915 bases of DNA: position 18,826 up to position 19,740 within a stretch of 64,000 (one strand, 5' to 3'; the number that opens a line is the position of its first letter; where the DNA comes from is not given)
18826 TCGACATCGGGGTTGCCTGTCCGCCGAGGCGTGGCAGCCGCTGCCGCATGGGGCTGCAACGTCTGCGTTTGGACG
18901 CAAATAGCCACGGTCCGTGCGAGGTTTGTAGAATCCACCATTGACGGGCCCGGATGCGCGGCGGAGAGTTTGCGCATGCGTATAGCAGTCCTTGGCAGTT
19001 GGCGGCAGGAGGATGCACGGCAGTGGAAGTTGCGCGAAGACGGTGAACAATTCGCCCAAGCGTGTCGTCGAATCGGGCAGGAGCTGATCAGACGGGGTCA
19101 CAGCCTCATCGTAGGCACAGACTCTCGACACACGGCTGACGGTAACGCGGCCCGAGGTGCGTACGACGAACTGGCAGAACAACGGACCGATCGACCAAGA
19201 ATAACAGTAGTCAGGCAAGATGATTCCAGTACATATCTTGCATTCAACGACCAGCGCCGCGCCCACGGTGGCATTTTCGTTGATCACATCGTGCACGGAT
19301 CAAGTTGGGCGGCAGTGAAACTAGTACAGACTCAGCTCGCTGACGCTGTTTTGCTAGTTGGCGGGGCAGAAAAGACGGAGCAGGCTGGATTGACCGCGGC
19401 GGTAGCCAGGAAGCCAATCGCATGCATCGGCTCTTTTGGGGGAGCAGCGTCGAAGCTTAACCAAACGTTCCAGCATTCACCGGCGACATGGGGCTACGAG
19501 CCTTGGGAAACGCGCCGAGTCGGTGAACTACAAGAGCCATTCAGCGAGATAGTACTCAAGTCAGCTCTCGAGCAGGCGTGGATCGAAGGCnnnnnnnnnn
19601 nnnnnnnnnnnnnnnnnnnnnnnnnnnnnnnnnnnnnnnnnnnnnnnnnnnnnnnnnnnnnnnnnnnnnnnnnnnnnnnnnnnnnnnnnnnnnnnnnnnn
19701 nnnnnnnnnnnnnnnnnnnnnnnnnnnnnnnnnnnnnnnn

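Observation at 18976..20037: Orphan SLOG-like/TIR-like (Cap12/PycTIR-type) fusion with no cyclase or other signal generator nearby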

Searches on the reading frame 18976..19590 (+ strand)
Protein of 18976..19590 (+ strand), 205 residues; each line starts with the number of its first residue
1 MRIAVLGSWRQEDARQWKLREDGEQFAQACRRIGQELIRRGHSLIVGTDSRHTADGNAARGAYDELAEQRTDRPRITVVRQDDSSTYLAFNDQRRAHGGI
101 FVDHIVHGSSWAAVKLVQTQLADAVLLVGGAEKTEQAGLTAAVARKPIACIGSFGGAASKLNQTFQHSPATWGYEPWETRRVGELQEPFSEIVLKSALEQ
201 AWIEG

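Call 37: search_solved_structures(query=A3, max_evalue=10, show_alignments=5)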
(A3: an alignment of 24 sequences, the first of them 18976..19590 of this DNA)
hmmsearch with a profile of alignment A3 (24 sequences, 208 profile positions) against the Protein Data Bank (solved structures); distinct sequences matched with E-value up to 10: 4.
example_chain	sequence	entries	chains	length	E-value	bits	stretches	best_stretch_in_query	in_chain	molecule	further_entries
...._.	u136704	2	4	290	0.22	14.4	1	31-82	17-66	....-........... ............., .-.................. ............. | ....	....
1jax_A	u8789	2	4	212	0.37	13.6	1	33-60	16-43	conserved hypothetical protein | Coenzyme F420H2:NADP+ Oxidoreductase (FNO)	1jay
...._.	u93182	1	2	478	0.41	13.5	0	3-54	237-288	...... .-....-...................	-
5gl5_A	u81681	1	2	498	0.45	13.3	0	3-54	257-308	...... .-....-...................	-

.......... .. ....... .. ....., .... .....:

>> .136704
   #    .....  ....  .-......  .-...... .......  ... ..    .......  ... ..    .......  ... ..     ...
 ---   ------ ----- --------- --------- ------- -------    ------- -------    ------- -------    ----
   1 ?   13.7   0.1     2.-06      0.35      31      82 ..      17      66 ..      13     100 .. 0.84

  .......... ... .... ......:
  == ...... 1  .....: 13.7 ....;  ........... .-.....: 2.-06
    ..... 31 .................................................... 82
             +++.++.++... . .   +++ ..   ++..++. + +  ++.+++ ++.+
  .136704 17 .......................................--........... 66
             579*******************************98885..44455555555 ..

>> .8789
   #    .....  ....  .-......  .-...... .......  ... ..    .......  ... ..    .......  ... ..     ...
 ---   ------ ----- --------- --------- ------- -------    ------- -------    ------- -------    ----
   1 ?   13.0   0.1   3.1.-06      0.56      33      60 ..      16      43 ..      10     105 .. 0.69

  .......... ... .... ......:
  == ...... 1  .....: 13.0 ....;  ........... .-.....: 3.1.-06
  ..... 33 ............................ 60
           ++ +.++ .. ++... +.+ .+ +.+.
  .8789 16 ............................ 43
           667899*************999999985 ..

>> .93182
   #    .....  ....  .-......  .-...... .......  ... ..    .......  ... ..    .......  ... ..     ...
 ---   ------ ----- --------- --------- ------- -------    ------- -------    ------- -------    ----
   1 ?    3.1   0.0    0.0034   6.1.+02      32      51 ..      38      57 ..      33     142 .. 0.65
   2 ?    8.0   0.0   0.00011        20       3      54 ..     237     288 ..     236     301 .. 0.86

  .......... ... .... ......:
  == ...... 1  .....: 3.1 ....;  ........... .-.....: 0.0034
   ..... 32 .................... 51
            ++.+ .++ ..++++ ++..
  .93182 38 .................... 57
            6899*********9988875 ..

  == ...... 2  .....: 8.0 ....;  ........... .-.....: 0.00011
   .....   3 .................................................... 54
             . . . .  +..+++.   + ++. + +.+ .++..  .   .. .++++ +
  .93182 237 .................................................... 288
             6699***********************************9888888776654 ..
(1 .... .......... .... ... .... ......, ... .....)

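Call 46: search_protein_representatives(alignment_id=A3)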
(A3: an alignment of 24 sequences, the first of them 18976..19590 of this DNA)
Query: 24 sequences, 208 profile positions. Proteins with E-value up to 0.001 (for the whole library): 963; up to 1e-10: 436; up to 1e-30: 60. The best 150 are listed.
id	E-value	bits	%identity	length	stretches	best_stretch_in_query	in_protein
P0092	8.5e-78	277.1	-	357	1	1-208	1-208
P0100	5.1e-77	274.5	-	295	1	1-207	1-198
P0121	1.3e-71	256.9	-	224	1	1-184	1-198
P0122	2.7e-70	252.6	-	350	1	1-205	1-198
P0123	2.8e-68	246.0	-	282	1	1-207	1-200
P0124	4.0e-59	216.1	-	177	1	1-171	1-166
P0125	7.3e-59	215.2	-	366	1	1-203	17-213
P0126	4.3e-55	202.9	-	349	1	1-205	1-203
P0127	1.4e-48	181.6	-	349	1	1-207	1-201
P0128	2.1e-48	181.1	-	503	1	1-202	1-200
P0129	4.2e-47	176.8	-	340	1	1-203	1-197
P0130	5.5e-44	166.6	-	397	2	76-206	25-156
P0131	9.8e-44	165.8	-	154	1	1-126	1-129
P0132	1.6e-43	165.1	-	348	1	1-206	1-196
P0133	2.3e-43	164.6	-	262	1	1-206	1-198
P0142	1.2e-38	149.2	-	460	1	1-207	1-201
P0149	7.1e-36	140.1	-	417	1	1-208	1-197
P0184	8.6e-30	120.3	-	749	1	1-174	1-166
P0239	1.5e-21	93.4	-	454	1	3-204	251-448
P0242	3.6e-21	92.1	-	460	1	3-177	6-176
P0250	1.4e-20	90.2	-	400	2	70-202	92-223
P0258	3.6e-20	88.8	-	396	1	2-205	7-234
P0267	1.0e-19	87.4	-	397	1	3-173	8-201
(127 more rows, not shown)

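Call 57: search_protein_families(library=pfam, proteins=[P0128, P0142, P0184, P0239, P0242, P0149, P0130, P0250, P0258, P0267], max_evalue=0.01)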
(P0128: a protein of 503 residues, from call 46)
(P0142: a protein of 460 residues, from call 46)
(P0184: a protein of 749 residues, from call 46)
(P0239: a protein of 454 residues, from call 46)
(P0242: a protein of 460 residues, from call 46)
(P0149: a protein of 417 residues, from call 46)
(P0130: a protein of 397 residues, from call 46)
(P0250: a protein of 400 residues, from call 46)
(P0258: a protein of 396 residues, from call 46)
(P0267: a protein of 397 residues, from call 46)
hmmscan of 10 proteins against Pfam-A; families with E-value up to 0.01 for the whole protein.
P0128 (503 aa): 1 family
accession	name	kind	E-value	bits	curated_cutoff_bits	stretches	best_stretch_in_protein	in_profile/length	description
PF10137.14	CAP12-PCTIR_TIR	-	1.9e-24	86.4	24.7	1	219-349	1-118/119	CAP12/Pycsar effector protein, TIR domain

P0142 (460 aa): 9 families
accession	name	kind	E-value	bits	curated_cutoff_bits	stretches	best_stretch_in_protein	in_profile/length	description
PF13676.11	TIR_2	-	8.4e-23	81.6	28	1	223-334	1-106/122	TIR domain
PF01582.25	TIR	-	3e-10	40.6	21.3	1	222-330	3-112/179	TIR domain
PF23451.1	Zn_ribbon_PaaD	-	6.5e-08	32.5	27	2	422-456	17-51/53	PaaD zinc beta ribbon domain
PF18185.7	STALD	-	0.00051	20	24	0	3-178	18-180/211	Sir2- and TIR-associating SLOG family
PF24859.1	FdhE_central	-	0.0014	19.1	27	0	421-456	1-37/39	FdhE, central domain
PF24445.1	DUF7564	-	0.0032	18.3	32.2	0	399-427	6-31/76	Family of unknown function (DUF7564)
PF05129.18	Zn_ribbon_Elf1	-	0.0041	17.6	29.8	0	375-416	24-64/79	Transcription elongation factor Elf1 like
PF09723.15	Zn_ribbon_8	-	0.0052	17.2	34.4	0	400-428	7-35/41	Zinc ribbon domain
PF12760.12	Zn_ribbon_IS1595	-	0.0065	16.9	25.4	0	375-406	20-45/46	Transposase zinc-ribbon domain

P0184 (749 aa): 1 family
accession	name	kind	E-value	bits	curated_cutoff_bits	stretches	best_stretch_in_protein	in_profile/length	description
PF00149.33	Metallophos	-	3.1e-10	41.2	21.5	1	236-483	4-190/191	Calcineurin-like phosphoesterase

P0239 (454 aa): 3 families
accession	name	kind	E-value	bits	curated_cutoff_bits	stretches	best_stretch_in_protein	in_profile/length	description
PF13365.12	Trypsin_2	-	2.7e-12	48.1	27.6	1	31-185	1-144/144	Trypsin-like peptidase domain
PF18185.7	STALD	-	0.00052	20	24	0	394-449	148-209/211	Sir2- and TIR-associating SLOG family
PF00089.32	Trypsin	-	0.0033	17.7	20.6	1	18-112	15-132/220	Trypsin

P0242 (460 aa): 1 family
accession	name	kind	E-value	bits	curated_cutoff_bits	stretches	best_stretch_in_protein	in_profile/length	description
PF01048.26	PNP_UDP_1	-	2.1e-09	37.6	25.1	1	252-453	58-232/233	Phosphorylase superfamily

P0149 (417 aa): 1 family
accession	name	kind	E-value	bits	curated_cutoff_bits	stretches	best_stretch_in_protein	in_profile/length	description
PF12770.12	CHAT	-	1.4e-06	28.4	24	1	248-347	107-206/289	CHAT domain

P0130 (397 aa): 0 families

P0250 (400 aa): 3 families
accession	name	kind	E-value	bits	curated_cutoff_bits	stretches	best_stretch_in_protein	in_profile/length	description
PF00534.26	Glycos_transf_1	-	0.00066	19.7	26.4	1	144-213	91-159/172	Glycosyl transferases group 1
PF18306.6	LDcluster4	-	0.0014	18.7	26.3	0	144-188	92-133/151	SLOG cluster4 family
PF01513.26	NAD_kinase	-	0.0031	18.3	25.5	1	138-177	65-104/130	ATP-NAD kinase N-terminal domain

P0258 (396 aa): 1 family
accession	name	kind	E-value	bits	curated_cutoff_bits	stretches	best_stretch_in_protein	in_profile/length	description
PF13676.11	TIR_2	-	8e-11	42.9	28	1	245-375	1-109/122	TIR domain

P0267 (397 aa): 1 family
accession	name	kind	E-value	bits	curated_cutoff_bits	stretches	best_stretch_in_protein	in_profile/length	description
PF13676.11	TIR_2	-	2.3e-08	35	28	1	243-364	1-101/122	TIR domain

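Call 92: search_protein_families(library=pfam, proteins=[window:18976-19590:+], max_evalue=1)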
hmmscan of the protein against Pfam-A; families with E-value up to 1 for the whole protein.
window:18976-19590:+ (205 aa): 1 family
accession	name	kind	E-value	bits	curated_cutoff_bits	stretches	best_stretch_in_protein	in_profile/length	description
PF18163.6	LD_cluster2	-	0.057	13.4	25.3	1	139-169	175-206/264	SLOG cluster2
